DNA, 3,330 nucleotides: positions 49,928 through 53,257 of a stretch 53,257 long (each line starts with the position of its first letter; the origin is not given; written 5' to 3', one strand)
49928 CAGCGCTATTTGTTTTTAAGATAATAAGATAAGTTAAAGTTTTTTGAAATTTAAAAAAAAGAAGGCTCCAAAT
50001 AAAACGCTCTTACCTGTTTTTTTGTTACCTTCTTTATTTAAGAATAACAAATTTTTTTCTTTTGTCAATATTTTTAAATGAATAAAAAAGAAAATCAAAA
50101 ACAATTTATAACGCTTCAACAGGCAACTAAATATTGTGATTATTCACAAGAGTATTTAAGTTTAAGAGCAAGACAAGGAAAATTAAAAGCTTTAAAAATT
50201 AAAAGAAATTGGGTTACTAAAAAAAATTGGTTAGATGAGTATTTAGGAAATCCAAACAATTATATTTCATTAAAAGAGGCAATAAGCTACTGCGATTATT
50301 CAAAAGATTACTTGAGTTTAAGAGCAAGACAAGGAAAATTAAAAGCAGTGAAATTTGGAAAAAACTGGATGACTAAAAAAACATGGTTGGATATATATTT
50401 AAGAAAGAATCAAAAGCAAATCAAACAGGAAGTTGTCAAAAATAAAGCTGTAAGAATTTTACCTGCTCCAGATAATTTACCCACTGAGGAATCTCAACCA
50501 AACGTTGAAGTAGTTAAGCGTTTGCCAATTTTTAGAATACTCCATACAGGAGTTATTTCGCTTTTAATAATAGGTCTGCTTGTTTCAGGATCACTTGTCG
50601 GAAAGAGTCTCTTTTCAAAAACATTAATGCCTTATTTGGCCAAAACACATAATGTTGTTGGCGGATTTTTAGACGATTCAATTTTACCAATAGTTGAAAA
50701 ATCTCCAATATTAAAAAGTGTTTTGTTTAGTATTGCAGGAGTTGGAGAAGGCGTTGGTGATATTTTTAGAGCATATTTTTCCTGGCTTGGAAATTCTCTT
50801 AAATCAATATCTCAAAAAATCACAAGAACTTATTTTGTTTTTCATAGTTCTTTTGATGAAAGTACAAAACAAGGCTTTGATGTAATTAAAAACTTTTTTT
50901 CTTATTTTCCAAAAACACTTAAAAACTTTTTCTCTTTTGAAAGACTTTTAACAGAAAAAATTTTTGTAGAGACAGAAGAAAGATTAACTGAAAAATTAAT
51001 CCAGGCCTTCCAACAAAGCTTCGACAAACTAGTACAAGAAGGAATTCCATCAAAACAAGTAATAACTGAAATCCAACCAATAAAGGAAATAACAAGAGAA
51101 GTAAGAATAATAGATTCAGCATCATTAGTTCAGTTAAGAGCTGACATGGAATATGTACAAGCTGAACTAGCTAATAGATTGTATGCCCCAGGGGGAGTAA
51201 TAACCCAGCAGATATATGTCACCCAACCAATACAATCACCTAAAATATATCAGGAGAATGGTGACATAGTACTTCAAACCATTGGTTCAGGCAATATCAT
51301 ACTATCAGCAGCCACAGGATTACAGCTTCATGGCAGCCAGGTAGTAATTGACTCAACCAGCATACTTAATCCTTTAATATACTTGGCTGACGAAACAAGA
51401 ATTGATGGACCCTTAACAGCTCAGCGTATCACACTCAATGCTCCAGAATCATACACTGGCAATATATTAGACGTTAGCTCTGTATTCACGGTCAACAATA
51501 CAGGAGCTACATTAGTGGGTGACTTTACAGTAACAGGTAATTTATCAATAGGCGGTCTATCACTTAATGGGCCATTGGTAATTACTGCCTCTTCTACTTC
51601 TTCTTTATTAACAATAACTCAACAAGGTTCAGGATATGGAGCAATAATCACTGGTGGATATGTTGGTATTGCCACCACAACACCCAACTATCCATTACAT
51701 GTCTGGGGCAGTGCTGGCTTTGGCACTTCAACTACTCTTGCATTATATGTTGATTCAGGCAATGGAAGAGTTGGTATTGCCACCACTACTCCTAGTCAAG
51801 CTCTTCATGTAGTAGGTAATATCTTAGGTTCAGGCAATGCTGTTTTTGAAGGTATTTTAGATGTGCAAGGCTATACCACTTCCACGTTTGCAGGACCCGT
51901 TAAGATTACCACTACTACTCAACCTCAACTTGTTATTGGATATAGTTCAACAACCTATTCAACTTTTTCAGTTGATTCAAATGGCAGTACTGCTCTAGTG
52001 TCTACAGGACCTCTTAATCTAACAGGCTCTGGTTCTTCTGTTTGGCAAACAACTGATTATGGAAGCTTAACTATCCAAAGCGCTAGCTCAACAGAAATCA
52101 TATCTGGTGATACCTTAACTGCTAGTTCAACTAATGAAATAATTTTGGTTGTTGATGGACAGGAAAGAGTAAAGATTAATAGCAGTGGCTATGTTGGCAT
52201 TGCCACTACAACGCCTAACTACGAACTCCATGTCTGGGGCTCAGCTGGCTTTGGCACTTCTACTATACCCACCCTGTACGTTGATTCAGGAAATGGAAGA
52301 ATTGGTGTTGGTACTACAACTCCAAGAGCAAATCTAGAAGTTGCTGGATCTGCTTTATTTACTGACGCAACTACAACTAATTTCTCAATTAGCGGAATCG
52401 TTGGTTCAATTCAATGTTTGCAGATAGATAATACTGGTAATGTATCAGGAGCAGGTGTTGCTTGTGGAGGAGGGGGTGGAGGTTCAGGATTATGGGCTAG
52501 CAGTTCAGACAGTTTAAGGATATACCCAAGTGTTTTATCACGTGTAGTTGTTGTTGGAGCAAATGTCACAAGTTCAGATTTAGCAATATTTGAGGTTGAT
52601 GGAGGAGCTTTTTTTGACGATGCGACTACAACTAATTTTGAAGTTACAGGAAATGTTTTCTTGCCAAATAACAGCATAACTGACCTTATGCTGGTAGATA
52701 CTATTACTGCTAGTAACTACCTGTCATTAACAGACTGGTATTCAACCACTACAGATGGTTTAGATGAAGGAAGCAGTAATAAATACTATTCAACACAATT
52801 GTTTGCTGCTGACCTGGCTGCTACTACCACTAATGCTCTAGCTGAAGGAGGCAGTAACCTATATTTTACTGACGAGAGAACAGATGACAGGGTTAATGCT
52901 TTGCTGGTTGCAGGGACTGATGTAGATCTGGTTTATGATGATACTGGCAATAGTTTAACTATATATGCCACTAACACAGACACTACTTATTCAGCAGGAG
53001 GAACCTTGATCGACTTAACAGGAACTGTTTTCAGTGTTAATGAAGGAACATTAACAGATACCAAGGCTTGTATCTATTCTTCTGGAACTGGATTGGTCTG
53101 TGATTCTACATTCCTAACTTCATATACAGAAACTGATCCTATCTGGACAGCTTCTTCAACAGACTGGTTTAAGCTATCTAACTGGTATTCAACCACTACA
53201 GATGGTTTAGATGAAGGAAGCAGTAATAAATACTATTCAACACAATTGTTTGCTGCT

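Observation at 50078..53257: Unlisted giant open-ended ORF: two cytoplasmic excisionase-type HTH modules tethered by one TM helix to a tail-fibre-like ectodomain of more than 880 aa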

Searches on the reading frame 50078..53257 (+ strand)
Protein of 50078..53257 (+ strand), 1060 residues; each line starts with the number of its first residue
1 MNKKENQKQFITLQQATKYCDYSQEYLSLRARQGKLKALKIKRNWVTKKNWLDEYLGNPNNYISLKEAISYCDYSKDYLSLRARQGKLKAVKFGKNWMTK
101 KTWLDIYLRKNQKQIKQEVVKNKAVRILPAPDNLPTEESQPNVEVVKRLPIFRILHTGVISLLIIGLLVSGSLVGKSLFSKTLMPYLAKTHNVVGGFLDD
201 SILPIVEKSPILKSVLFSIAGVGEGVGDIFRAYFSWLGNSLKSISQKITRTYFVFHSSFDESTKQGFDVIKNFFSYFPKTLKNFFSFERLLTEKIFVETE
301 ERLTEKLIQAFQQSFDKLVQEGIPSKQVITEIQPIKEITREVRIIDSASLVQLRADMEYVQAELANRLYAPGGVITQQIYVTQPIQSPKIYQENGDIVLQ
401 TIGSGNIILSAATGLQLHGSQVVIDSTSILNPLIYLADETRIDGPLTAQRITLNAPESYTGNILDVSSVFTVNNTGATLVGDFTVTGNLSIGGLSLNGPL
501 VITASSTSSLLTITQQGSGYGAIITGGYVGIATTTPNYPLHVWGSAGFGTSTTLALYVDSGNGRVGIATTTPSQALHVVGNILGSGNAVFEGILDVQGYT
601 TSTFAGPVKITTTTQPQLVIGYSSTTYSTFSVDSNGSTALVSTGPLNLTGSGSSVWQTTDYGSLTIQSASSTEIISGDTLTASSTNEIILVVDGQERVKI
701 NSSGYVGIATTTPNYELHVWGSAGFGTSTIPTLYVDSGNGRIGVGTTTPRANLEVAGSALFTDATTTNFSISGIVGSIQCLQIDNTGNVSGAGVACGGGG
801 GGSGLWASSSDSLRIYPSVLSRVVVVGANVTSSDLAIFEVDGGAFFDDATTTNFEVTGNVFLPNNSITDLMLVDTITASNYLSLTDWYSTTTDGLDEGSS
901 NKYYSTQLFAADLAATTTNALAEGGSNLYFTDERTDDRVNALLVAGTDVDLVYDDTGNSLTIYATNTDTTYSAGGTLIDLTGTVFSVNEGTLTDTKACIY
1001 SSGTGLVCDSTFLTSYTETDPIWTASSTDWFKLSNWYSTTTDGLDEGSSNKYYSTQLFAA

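Call 4: search_protein_families(library=pfam, proteins=[window:50078-53257:+], max_evalue=1)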
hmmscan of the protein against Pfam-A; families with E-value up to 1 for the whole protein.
window:50078-53257:+ (1060 aa): 2 families
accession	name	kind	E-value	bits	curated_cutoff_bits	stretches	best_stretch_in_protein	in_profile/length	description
PF12728.13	HTH_17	-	0.0001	22.9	27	2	62-111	1-50/51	Helix-turn-helix domain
PF05289.16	BLYB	-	0.19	12.4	25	1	249-309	16-76/120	Borrelia hemolysin accessory protein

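Call 5: search_protein_families(library=ncbifam, proteins=[window:50078-53257:+], max_evalue=1)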
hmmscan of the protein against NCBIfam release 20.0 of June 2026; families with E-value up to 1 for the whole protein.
window:50078-53257:+ (1060 aa): 1 family
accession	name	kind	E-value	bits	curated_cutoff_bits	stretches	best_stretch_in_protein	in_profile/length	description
TIGR01764.1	excise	domain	0.026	14.9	28.8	1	62-109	1-48/49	excisionase family DNA-binding protein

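Call 6: search_protein_families(library=phrogs, proteins=[window:50078-53257:+], max_evalue=0.1)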
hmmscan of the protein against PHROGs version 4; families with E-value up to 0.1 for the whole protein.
window:50078-53257:+ (1060 aa): 7 families
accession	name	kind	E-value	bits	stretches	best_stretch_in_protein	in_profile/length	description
phrog_5906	-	unknown function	2.1e-12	48.4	2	732-759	33-60/197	-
phrog_66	-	integration and excision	4.3e-05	24.3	1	58-125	89-157/412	excisionase and transcriptional regulator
phrog_1417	-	unknown function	7.2e-05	23.1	2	709-804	15-112/464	-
phrog_9942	-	tail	0.0001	21.4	1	556-729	32-211/1178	tail fiber protein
phrog_9563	-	unknown function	0.00018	22.5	0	560-581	13-34/85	-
phrog_13535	-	unknown function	0.00062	20.7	0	560-581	13-34/147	-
phrog_16837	-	unknown function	0.061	14.8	0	70-111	39-80/103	-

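Call 9: find_homologous_proteins(query=window:50078-53257:+)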
Query window:50078-53257:+ (1060 aa): 162 proteins with E <= 0.001 among 8000 candidates; the best 120 are listed.
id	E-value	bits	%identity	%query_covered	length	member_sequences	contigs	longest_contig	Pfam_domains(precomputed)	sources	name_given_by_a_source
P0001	3.8e-264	897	59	67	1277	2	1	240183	-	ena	-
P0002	1.1e-109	386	31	73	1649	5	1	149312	-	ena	-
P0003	4.7e-93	331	43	44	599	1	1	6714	-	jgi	jgi:hypothetical protein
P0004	5.7e-90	321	35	53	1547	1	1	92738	-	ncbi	ncbi:MAG: hypothetical protein ABH800_01070, partial [Candidatus Nealsonbacteria bacterium]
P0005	1.0e-89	320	32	62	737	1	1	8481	-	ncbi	ncbi:MAG: hypothetical protein V1705_01045, partial [bacterium]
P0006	6.1e-89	318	35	48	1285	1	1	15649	PF08309.18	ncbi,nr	ncbi:MAG: hypothetical protein Q7S70_01010, partial [bacterium]|nr:hypothetical protein [bacterium]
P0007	1.6e-88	316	36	44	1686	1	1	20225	PF13385.14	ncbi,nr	ncbi:MAG: hypothetical protein HYW69_01150, partial [Candidatus Nealsonbacteria bacterium]|nr:hypoth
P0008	3.0e-88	315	47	24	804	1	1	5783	-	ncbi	ncbi:MAG: hypothetical protein AAB620_00580, partial [Patescibacteria group bacterium]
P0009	5.5e-80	288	33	59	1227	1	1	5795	-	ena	-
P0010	6.2e-80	288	35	52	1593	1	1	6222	PF14890.12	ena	-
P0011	2.6e-77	279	38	44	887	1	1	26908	PF13385.14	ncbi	ncbi:MAG: LamG domain-containing protein, partial [Candidatus Nealsonbacteria bacterium]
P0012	9.0e-77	277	37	40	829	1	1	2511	-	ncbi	ncbi:MAG: hypothetical protein ABIH76_07380, partial [Candidatus Bathyarchaeota archaeon]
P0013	1.1e-76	277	34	55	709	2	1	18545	-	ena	-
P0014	3.4e-75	272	31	75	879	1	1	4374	-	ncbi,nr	ncbi:MAG: hypothetical protein HYT20_00675 [Candidatus Nealsonbacteria bacterium]|nr:hypothetical pr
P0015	4.1e-75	272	42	30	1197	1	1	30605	PF13385.14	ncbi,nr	ncbi:MAG: hypothetical protein HYV47_02680, partial [Candidatus Nealsonbacteria bacterium]|nr:hypoth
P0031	6.0e-52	195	33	50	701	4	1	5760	PF12728.14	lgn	-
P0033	2.1e-47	180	29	73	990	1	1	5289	PF12728.14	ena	-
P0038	2.3e-37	147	31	51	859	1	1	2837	PF12728.14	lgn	-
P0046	1.2e-30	125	49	9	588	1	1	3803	PF12728.14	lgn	-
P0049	2.0e-28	117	46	10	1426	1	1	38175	PF01839.30,PF12728.14,PF13517.13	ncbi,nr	ncbi:MAG: FG-GAP-like repeat-containing protein [Candidatus Gribaldobacteria bacterium]|nr:FG-GAP-li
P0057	1.2e-24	105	23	68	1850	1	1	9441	PF13884.12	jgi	-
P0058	1.3e-24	105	28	58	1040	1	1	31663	PF12728.14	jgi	-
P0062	1.4e-23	101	25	78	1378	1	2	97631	PF13884.12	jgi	jgi:ethanolamine utilization microcompartment shell protein EutS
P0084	1.3e-16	78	36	10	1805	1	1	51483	PF13859.13,PF13884.12,PF13088.13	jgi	jgi:hypothetical protein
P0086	2.6e-16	77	26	34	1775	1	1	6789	PF12728.14,PF01391.24,PF01522.27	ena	-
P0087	1.4e-15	75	65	5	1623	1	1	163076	PF13884.12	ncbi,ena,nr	ncbi:MAG: cell wall surface anchored protein [Parcubacteria group bacterium Gr01-1014_30]|nr:MAG: ce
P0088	4.0e-15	73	71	6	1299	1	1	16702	PF13884.12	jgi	jgi:hypothetical protein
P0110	2.6e-13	67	68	5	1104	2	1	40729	PF13884.12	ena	-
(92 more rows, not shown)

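Call 15: find_encoding_contigs(protein=P0001, flank=10000, max_places=3)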
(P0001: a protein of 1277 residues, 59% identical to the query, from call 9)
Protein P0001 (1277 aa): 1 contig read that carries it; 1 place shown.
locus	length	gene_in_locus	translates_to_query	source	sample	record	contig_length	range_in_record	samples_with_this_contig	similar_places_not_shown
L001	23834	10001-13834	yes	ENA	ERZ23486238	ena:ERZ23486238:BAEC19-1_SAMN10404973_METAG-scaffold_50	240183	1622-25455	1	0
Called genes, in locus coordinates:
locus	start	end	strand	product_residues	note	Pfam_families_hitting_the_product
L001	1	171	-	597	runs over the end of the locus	?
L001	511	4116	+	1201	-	PF00801:PKD, PF18911:PKD_4, PF00801:PKD, PF18911:PKD_4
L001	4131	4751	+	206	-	-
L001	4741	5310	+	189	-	PF07963:N_methyl (weak)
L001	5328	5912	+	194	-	PF07963:N_methyl (weak)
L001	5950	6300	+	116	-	-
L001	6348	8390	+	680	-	PF22745:Nlig-Ia, PF01653:DNA_ligase_aden, PF03120:OB_DNA_ligase, PF03119:DNA_ligase_ZBD, PF12826:HHH_2, PF14520:HHH_5 (weak), PF00533:BRCT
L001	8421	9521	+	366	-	PF01098:FTSW_RODA_SPOVE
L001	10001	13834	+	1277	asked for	-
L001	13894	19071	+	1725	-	PF10102:DUF2341 (weak), PF07953:Toxin_R_bind_N (faint), PF02210:Laminin_G_2 (faint), PF13385:Laminin_G_3, PF00354:Pentaxin (faint), PF13385:Laminin_G_3, PF02973:Sialidase (faint), PF13385:Laminin_G_3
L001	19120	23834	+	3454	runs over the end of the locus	-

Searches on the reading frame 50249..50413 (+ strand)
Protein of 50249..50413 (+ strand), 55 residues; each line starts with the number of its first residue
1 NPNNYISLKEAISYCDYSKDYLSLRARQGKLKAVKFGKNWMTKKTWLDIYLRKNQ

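Call 29: search_solved_structures(query=A2, max_evalue=10, show_alignments=4)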
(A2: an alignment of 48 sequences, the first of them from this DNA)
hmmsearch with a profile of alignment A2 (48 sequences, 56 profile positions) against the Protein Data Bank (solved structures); distinct sequences matched with E-value up to 10: 0.

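Call 49: search_protein_representatives(alignment_id=A2)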
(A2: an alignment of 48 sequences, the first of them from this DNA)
Query: 48 sequences, 56 profile positions. Proteins with E-value up to 0.001 (for the whole library): 3844; up to 1e-10: 1623; up to 1e-30: 82. The best 150 are listed.
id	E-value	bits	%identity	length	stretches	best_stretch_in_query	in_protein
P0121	3.8e-82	285.6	-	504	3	2-55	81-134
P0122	7.1e-65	230.3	-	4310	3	1-55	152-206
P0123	2.2e-58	209.5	-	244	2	2-56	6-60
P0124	5.1e-58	208.3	-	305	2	3-56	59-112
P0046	1.4e-57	206.9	-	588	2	2-55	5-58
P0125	2.6e-57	206.0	-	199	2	2-52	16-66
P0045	1.2e-56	203.9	-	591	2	2-55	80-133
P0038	2.7e-56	202.8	-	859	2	2-55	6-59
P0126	2.7e-56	202.8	-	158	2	2-51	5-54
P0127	4.8e-56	202.0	-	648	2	2-55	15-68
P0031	5.3e-56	201.8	-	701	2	1-55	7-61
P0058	6.1e-56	201.6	-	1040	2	3-55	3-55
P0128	3.3e-55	199.3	-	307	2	2-55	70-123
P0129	4.6e-55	198.8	-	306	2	1-55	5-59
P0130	5.4e-55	198.6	-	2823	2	3-55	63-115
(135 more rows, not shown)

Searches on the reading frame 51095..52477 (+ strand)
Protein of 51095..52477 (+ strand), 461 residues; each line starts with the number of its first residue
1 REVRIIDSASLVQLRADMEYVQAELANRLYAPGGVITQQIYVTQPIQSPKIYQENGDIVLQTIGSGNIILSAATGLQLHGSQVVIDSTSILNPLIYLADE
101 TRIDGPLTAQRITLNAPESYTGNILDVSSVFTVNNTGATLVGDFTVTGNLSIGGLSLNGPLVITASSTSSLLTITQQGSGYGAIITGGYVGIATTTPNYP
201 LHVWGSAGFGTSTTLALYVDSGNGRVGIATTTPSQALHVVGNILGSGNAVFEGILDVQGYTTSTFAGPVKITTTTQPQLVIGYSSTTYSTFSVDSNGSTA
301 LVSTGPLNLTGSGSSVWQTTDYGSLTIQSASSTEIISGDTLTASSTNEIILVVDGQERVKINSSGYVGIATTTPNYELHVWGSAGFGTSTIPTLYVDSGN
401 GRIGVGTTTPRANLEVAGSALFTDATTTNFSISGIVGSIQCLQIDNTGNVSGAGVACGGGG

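Call 68: predict_structure(alignment_id=A4)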
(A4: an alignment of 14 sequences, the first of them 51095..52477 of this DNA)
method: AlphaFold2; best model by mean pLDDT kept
length: 461 residues; sequences in the alignment: 14
mean_pLDDT: 47.6   pTM: 0.23
mean pLDDT of the five models: 47.6, 46.0, 44.9, 43.0, 42.6
residues with pLDDT >= 90: 0; 70-90: 18; 50-70: 146; < 50: 297
segments of 3 or more residues with pLDDT < 50: 30-49, 106-110, 135-137, 158-160, 165-167, 169-171, 175-181, 186-227, 229-236, 242-247, 252-270, 275-346, 352-357, 379-395, 397-441, 452-461
pLDDT, mean of each block of 10 residues (from residue 1): 61 80 65 39 39 55 55 58 56 52 49 60 57 53 53 52 51 49 44 39 37 36 43 48 48 43 45 47 42 41 40 36 39 40 48 52 56 49 43 46 39 39 37 41 52 40 24
secondary structure, 60 per line:
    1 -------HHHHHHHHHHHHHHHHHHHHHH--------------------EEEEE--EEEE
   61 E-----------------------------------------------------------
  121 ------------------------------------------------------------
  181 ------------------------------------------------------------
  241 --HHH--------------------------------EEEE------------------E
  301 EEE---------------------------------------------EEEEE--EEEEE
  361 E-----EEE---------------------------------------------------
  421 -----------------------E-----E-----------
elements in order: H8-29 E50-54 E57-61 E278-281 E300-303 E349-353 E356-361 E367-369

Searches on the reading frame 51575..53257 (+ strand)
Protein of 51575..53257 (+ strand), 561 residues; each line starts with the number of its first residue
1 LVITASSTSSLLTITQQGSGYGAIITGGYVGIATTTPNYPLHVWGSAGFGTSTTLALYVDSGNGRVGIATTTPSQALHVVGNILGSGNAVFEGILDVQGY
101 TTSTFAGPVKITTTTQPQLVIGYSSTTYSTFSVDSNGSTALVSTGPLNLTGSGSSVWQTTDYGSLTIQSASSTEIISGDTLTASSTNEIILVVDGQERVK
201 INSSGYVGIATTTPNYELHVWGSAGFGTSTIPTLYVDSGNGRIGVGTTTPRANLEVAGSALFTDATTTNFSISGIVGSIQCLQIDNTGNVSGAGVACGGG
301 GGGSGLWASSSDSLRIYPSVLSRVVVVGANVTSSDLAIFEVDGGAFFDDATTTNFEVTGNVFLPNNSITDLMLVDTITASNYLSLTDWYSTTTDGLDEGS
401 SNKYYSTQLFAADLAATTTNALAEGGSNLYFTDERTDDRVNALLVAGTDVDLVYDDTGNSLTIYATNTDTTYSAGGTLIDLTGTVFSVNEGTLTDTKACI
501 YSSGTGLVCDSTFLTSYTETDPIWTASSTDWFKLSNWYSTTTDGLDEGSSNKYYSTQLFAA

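Call 69: search_dna_similar(query=window:51575-53257:+, collection=phages, mode=protein, max_evalue=0.001, max_rows=20)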
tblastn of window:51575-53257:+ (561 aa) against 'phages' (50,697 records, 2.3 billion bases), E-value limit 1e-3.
Records with a match: 156; places in all: 167; records where one place covers at least 80% of the query: 0.
Best place of each record, by identity: 60-80% 6; <60% 150.
By first word of the organism name: Synechococcus 103; Cyanophage 42; Prochlorococcus 6; Methylophilales 4; uncultured 1.
By host as written in the record: - 78; Synechococcus 30; Synechococcus sp. WH8102 11; Synechococcus sp. 7; Synechococcus sp. WH7803 6; Methylophilales_sp._H5P1 4; Prochlorococcus NATL2A 2; Synechococcus sp. WH8109 2; and 9 more.
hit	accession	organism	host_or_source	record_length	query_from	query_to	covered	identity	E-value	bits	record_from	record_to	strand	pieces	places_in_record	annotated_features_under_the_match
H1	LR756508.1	uncultured phage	metagenomic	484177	424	557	24%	38.6%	7e-6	106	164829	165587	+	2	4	record has no annotation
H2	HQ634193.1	Cyanophage P-RSM6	Prochlorococcus NATL2A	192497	424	555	24%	37.5%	4e-8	63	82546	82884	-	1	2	hypothetical protein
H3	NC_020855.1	Cyanophage P-RSM6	Prochlorococcus NATL2A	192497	424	555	24%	37.5%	4e-8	63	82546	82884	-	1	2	structural protein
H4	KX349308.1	Cyanophage S-RIM12_Np_15_0310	Synechococcus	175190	426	555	23%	36.7%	1e-6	58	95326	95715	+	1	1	hypothetical protein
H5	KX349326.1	Cyanophage S-RIM12_WH_05_0310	USA: Vineyard Sound, Massachusetts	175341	426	555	23%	36.7%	1e-6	58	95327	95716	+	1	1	hypothetical protein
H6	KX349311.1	Cyanophage S-RIM12_RW_04_0310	Synechococcus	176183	426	555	23%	36.7%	1e-6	58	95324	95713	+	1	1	hypothetical protein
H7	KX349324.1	Cyanophage S-RIM12_W1_12_0610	Synechococcus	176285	426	555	23%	36.7%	1e-6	58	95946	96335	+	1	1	hypothetical protein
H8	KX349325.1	Cyanophage S-RIM12_W1_24_0910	Synechococcus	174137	426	555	23%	36.7%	1e-6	58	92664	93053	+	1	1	hypothetical protein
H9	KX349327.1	Cyanophage S-RIM12_WH_07_0310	USA: Vineyard Sound, Massachusetts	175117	426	555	23%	36.7%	2e-6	57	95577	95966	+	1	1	hypothetical protein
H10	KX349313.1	Cyanophage S-RIM12 isolate RW_06_0310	Synechococcus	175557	426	555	23%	36.7%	2e-6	57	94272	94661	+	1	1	hypothetical protein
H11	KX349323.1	Cyanophage S-RIM12 isolate W1_08_0910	Synechococcus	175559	426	555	23%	36.7%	2e-6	57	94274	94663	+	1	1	hypothetical protein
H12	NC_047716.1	Cyanophage S-RIM12 isolate RW_06_0310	Synechococcus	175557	426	555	23%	36.7%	2e-6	57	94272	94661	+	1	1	structural protein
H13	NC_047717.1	Cyanophage S-RIM12 isolate W1_08_0910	Synechococcus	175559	426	555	23%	36.7%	2e-6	57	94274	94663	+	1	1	structural protein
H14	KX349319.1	Cyanophage S-RIM12_RW_28_1109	Synechococcus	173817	426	555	23%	36.7%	2e-6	57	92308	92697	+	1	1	hypothetical protein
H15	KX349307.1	Cyanophage S-RIM12_Np_14_0310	Synechococcus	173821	426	555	23%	36.7%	2e-6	57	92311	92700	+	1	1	hypothetical protein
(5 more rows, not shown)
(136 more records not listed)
